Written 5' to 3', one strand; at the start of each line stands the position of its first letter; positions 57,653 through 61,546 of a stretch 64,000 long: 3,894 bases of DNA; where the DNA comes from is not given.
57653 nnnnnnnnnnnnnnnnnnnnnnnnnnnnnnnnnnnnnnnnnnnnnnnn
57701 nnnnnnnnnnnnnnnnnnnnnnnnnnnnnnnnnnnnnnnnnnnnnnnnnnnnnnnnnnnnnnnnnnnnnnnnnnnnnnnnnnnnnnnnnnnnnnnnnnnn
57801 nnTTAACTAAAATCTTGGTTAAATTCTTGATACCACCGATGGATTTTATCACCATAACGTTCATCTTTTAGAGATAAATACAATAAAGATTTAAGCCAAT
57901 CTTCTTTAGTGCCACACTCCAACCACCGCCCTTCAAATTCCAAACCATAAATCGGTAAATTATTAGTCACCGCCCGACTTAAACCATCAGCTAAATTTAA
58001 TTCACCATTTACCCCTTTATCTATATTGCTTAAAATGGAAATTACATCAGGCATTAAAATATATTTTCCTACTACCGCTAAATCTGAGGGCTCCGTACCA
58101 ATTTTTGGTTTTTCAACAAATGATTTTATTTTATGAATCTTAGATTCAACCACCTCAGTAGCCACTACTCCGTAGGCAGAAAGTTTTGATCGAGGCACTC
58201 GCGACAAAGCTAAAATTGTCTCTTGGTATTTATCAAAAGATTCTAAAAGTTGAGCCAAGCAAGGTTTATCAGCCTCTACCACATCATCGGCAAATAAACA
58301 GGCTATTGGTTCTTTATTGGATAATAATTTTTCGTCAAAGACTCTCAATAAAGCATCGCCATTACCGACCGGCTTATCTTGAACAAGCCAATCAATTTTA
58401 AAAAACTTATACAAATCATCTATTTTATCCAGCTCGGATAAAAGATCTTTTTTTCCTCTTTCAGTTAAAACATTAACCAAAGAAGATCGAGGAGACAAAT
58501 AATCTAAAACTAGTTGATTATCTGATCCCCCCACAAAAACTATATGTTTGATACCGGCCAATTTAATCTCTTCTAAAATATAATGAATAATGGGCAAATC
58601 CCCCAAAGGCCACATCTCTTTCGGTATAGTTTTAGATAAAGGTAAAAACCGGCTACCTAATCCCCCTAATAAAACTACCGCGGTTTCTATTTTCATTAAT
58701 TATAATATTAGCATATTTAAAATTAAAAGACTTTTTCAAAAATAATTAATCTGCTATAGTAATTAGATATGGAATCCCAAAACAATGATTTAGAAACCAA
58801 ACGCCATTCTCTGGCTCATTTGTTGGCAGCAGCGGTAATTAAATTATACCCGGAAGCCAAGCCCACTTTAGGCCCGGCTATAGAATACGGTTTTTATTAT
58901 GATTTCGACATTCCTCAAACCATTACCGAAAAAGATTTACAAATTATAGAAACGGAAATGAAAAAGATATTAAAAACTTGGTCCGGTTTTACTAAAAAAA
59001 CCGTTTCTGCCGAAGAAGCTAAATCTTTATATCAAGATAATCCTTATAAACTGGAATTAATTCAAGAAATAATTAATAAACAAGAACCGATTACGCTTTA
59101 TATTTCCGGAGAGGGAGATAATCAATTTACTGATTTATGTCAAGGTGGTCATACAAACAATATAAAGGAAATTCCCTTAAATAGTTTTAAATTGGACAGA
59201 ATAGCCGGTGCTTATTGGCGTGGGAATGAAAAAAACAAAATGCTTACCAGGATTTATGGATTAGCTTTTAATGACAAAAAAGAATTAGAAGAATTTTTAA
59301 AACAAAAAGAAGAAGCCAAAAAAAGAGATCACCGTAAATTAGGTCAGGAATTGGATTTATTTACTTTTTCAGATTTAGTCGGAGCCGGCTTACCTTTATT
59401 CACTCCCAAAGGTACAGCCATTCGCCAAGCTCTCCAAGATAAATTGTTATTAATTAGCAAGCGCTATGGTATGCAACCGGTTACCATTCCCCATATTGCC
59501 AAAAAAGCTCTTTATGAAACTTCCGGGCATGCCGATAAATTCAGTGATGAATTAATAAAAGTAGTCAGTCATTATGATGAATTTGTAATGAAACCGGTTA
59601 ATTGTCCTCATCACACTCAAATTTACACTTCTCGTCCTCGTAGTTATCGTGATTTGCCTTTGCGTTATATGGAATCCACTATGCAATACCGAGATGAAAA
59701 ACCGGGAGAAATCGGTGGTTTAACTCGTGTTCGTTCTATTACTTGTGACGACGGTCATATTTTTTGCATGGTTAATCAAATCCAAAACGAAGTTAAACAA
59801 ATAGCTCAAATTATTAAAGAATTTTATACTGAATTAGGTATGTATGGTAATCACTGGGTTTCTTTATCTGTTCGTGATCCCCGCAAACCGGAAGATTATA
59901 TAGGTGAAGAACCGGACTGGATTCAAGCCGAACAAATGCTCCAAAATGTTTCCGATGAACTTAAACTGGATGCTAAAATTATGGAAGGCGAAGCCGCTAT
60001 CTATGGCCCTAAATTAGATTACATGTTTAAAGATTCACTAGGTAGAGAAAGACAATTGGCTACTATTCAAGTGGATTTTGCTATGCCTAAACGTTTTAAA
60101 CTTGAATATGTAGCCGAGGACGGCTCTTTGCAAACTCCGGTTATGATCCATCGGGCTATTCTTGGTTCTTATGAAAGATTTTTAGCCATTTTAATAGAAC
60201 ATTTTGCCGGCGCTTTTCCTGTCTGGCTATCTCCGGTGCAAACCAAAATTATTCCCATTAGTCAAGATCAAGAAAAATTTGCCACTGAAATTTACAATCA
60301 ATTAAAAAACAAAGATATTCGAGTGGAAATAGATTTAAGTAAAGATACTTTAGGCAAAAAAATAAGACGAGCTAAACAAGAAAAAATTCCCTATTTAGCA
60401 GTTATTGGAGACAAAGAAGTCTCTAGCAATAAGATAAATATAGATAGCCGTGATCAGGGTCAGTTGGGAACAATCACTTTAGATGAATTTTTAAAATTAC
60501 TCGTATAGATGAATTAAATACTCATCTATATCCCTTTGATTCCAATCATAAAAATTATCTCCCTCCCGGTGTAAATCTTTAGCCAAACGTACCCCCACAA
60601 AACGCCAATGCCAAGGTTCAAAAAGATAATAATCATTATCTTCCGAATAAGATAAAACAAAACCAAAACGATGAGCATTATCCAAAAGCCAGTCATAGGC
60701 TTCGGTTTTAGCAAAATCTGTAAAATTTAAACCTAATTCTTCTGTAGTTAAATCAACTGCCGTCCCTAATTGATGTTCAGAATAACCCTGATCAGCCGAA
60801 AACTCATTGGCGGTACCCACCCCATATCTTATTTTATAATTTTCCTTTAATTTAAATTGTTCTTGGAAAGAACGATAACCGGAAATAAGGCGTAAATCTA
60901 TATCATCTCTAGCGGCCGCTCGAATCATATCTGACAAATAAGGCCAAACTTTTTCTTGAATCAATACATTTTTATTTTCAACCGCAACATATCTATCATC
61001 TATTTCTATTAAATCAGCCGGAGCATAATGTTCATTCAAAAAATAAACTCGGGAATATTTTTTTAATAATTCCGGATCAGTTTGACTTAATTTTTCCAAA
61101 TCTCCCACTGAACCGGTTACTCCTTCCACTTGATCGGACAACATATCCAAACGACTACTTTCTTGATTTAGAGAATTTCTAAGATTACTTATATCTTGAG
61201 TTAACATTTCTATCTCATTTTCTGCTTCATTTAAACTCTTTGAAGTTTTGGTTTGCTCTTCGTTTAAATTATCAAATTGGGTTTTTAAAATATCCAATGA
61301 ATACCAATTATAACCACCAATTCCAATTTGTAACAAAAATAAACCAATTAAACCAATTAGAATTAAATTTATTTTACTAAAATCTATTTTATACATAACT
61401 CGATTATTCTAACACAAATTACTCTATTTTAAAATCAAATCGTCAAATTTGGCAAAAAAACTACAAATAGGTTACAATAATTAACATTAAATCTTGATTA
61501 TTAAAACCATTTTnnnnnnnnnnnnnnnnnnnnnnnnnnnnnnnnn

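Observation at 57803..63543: GH100 neutral-invertase-like hydrolase coupled to a sucrose-phosphatase-like HAD-IIB enzyme, next to GalU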

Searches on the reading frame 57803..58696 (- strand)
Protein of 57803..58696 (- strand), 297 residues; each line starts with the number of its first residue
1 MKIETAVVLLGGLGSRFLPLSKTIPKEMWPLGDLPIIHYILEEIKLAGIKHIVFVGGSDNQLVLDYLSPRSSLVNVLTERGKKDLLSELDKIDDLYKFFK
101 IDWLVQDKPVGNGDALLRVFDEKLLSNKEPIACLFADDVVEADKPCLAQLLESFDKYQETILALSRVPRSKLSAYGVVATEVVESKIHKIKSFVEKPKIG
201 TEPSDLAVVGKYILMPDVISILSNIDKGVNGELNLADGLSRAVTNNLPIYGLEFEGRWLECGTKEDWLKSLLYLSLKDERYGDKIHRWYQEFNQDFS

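Call 3: search_protein_families(library=pfam, proteins=[window:57803-58696:-], max_evalue=0.01)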
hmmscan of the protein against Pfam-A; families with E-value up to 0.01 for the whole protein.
window:57803-58696:- (297 aa): 2 families
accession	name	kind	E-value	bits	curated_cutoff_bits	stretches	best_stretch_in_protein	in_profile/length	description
PF00483.29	NTP_transferase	-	1.8e-29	103.5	21.2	1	6-269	2-237/245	Nucleotidyl transferase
PF12804.13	NTP_transf_3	-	3.4e-05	24.5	27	1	6-62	1-52/160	MobA-like NTP transferase domain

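Call 4: search_protein_families(library=ncbifam, proteins=[window:57803-58696:-], max_evalue=0.01)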
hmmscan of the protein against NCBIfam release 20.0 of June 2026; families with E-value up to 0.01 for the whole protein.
window:57803-58696:- (297 aa): 23 families
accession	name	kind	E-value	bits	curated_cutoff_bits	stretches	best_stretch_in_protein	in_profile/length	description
TIGR01099.1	galU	equivalog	3.4e-64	216.9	326.8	1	3-269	1-260/261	UTP--glucose-1-phosphate uridylyltransferase GalU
NF009928.0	PRK13389.1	equivalog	2.5e-35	122.1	548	1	2-291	7-296/302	UTP--glucose-1-phosphate uridylyltransferase GalU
NF007516.0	PRK10122.1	equivalog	7.6e-32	110.6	534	1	5-287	5-289/297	UTP--glucose-1-phosphate uridylyltransferase GalF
TIGR01105.1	galF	equivalog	2.7e-28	99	659.2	1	5-287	5-289/297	GalU regulator GalF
TIGR03992.1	Arch_glmU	subfamily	6.5e-26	91.1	292.1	2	97-268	69-221/393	bifunctional sugar-1-phosphate nucleotidylyltransferase/acetyltransferase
TIGR01208.1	rmlA_long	equivalog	7.6e-26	90.8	320.25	2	99-271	72-231/353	glucose-1-phosphate thymidylyltransferase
NF041313.1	UDPGP_AglF_Halo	equivalog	6e-18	65.2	400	2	89-266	61-226/234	UTP--glucose-1-phosphate uridylyltransferase AglF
NF052502.1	man1P_GTase_Rv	exception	1.3e-15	57.1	440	2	6-55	3-52/352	mannose-1-phosphate guanylyltransferase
TIGR01207.1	rmlA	equivalog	4.9e-14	52.1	360.65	2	7-60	3-56/286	glucose-1-phosphate thymidylyltransferase RfbA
NF041173.1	Sug_nt_acttase_Thmprot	equivalog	9.3e-13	47.9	600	2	97-264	68-217/405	bifunctional sugar-1-phosphate nucleotidylyltransferase/acetyltransferase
NF012024.0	PRK15480.1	equivalog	2.4e-11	43.3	588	1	1-57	1-57/292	glucose-1-phosphate thymidylyltransferase RfbA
NF049965.1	GlMnHpPGnyltfHddC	equivalog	2.5e-08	33.8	300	1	5-125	2-116/221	D-glycero-D-manno-heptose 1-phosphate guanosyltransferase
NF045761.1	NAMPUrTaseMurU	equivalog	2.7e-08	34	250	1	6-54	3-51/226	N-acetylmuramate alpha-1-phosphate uridylyltransferase MurU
TIGR02091.1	glgC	equivalog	5.9e-07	28.9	424.9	1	6-273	3-258/364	glucose-1-phosphate adenylyltransferase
TIGR02623.1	G1P_cyt_trans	equivalog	2.9e-06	27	300.25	1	6-229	3-205/255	glucose-1-phosphate cytidylyltransferase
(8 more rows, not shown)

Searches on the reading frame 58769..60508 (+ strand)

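Call 3: search_protein_families(library=pfam, proteins=[window:58769-60508:+], max_evalue=0.01)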
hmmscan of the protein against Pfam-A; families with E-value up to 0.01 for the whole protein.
window:58769-60508:+ (579 aa): 3 families
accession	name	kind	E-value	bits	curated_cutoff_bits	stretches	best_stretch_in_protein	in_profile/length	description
PF00587.30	tRNA-synt_2b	-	1.1e-38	133.5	29.3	1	269-479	8-179/179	tRNA synthetase class II core domain (G, H, P, S and T)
PF03129.25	HGTP_anticodon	-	1e-22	80.5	21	1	493-578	3-91/94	Anticodon binding domain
PF07973.19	tRNA_SAD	-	1.5e-07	31.7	24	1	115-163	8-44/44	Threonyl and Alanyl tRNA synthetase second additional domain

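Call 4: search_protein_families(library=ncbifam, proteins=[window:58769-60508:+], max_evalue=0.01)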
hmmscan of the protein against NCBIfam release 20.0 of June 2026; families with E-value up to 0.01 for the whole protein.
window:58769-60508:+ (579 aa): 12 families
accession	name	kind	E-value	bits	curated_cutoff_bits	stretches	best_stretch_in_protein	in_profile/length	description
TIGR00418.1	thrS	equivalog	7e-195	649.2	383.65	1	12-577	1-560/565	threonine--tRNA ligase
NF003068.0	PRK03991.1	equivalog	6.5e-71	239.5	484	1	174-577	185-587/613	threonine--tRNA ligase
TIGR00408.1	proS_fam_I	equivalog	1.7e-21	76.7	437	2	437-574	229-373/475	proline--tRNA ligase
NF008979.1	PRK12325.1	exception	1.2e-20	73.9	550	2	205-357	36-189/437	proline--tRNA ligase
NF011500.0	PRK14938.1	equivalog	1.9e-20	73.2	362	1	480-576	265-361/387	Ser-tRNA(Thr) hydrolase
NF006625.0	PRK09194.1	equivalog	3.2e-19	69.2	558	2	231-340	62-172/559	proline--tRNA ligase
TIGR00409.1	proS_fam_II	equivalog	4.6e-15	55.5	306.7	2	231-358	62-190/568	proline--tRNA ligase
TIGR00442.1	hisS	equivalog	1e-14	54.4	286.75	1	490-565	325-400/406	histidine--tRNA ligase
NF003211.1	PRK04173.1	equivalog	5e-12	45.4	312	1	483-574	358-450/454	glycine--tRNA ligase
TIGR00389.1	glyS_dimeric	equivalog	2e-11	43.1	243.3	2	483-576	465-559/565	glycine--tRNA ligase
NF009085.0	PRK12420.1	equivalog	8.3e-09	35.3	540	1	491-574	340-422/426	histidine--tRNA ligase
TIGR00414.1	serS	equivalog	8.9e-06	24.9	301.65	1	173-357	126-315/418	serine--tRNA ligase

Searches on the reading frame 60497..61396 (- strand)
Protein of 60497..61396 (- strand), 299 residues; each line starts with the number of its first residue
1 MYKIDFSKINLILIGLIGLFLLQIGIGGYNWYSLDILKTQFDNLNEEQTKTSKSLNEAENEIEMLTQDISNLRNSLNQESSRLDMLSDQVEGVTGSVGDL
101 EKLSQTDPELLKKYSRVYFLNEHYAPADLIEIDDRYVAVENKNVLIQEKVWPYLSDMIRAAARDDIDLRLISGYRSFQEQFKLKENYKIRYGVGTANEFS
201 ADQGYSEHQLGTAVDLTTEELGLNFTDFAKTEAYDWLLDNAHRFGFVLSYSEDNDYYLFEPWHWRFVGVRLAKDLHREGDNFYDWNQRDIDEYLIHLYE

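Call 3: search_protein_families(library=pfam, proteins=[window:60497-61396:-], max_evalue=0.01)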
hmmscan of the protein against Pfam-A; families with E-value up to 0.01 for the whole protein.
window:60497-61396:- (299 aa): 9 families
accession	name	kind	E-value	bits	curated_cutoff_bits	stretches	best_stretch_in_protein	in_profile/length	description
PF02557.22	VanY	-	1.6e-33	115.7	25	1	146-268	4-131/132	D-alanyl-D-alanine carboxypeptidase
PF00261.25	Tropomyosin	-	0.00092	19.1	38.6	1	35-148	9-132/242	Tropomyosin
PF08581.15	Tup_N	-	0.003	18.3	28.7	1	34-77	6-49/77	Tup N-terminal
PF06103.16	DUF948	-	0.003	18.1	37.2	1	37-101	24-88/89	Bacterial protein of unknown function (DUF948)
PF02203.21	TarH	-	0.0041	17.5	25.2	1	12-61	11-60/177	Tar ligand binding domain homologue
PF06008.19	Laminin_I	-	0.0046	17.1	34.6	1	32-101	19-88/259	Laminin Domain I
PF08647.16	BRE1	-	0.0048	17.4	27.9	1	34-102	26-94/95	BRE1 E3 ubiquitin ligase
PF08614.16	ATG16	-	0.0058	17.3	33.7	1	37-102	79-144/200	Autophagy protein 16 (ATG16)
PF12729.13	4HB_MCP_1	-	0.0076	16.3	27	0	13-84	11-78/181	Four helix bundle sensory module for signal transduction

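Call 4: search_protein_families(library=ncbifam, proteins=[window:60497-61396:-], max_evalue=0.01)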
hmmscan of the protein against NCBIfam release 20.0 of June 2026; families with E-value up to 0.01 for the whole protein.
window:60497-61396:- (299 aa): 12 families
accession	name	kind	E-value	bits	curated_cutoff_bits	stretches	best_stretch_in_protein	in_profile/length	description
NF041194.1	LD_carboxy_LdcB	exception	1.6e-20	73.9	275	1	169-282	58-169/180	LD-carboxypeptidase LdcB/DacB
NF000380.1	vanXY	equivalog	3.5e-20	72.3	250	1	137-272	23-162/179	D,D-carboxypeptidase/D,D-dipeptidase VanXY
NF000473.1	vanY_BG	exception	3.3e-16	59.5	400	1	145-279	126-264/274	VanY-B/VanY-G family D-Ala-D-Ala carboxypeptidase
NF000472.1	vanY_AFMPt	exception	3.9e-16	59.1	425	1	140-270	92-213/283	VanY-A/VanY-F/VanY-M family D-Ala-D-Ala carboxypeptidase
NF000149.1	vanXY_G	exception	1.9e-09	37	500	1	167-287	66-191/254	D-Ala-D-Ala dipeptidase/D-Ala-D-Ala carboxypeptidase VanXY-G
NF045487.1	ASRP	equivalog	0.00071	18.3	300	1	46-104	184-404/593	archaea-specific SMC-related protein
TIGR02169.1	SMC_prok_A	equivalog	0.001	16.8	729.4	1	38-103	469-534/1165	chromosome segregation protein SMC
TIGR02168.1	SMC_prok_B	equivalog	0.0012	16.7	567.35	1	38-101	804-867/1181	chromosome segregation protein SMC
TIGR04211.1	SH3_and_anchor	equivalog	0.0041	16.8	65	1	37-115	64-142/198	TIGR04211 family SH3 domain-containing protein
TIGR04523.1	Mplasa_alph_rch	subfamily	0.0042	15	270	1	38-90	252-304/745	helix-rich protein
NF047515.1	SpiroCoCo_C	equivalog_domain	0.0054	15.9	125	1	40-115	181-259/313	SpiroCoCo family coiled-coil protein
NF003034.1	PRK03918.1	equivalog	0.0092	14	700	0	38-148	292-405/878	DNA double-strand break repair ATPase Rad50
